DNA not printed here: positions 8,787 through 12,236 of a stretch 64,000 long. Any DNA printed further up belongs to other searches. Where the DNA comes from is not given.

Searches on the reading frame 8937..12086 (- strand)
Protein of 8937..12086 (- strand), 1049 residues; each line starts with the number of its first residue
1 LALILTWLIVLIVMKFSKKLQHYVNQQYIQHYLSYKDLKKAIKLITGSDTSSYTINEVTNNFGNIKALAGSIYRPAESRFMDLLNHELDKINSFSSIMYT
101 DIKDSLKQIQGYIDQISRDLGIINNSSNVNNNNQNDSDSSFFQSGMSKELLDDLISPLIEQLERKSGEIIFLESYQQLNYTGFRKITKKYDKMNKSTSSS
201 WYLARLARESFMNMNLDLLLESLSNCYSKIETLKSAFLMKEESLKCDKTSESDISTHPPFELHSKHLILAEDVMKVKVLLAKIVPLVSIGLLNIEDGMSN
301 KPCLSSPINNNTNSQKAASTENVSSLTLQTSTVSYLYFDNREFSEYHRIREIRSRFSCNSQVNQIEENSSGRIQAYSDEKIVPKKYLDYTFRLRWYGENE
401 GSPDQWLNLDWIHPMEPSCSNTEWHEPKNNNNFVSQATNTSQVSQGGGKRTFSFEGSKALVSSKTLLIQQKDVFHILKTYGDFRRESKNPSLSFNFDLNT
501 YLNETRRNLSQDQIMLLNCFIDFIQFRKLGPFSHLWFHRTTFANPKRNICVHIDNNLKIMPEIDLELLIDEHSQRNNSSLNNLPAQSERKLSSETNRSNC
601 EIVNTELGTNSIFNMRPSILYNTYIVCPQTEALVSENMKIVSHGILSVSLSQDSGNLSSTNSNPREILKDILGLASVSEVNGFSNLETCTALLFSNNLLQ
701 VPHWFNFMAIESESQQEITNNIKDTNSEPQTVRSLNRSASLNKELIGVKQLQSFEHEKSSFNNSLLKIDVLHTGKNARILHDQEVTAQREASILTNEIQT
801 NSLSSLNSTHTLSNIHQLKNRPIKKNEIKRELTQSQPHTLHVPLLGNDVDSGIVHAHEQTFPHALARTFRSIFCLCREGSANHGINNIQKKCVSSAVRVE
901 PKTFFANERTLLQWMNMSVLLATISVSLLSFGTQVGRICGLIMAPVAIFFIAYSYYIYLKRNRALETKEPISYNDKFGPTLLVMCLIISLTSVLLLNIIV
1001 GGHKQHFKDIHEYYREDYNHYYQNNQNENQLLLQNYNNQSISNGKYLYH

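Call 23: search_protein_families(library=pfam, proteins=[window:8937-12086:-], max_evalue=0.01)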
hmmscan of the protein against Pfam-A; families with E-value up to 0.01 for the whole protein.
window:8937-12086:- (1049 aa): 3 families
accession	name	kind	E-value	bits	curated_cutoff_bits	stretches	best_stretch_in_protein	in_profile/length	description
PF02656.20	DUF202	-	5.2e-15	56.1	23.4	1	902-964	1-68/68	Domain of unknown function (DUF202)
PF03105.24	SPX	-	2.5e-10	41.4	27.8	3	172-203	306-337/340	SPX domain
PF09359.15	VTC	-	2.6e-06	27.6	23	1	463-577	95-188/235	VTC domain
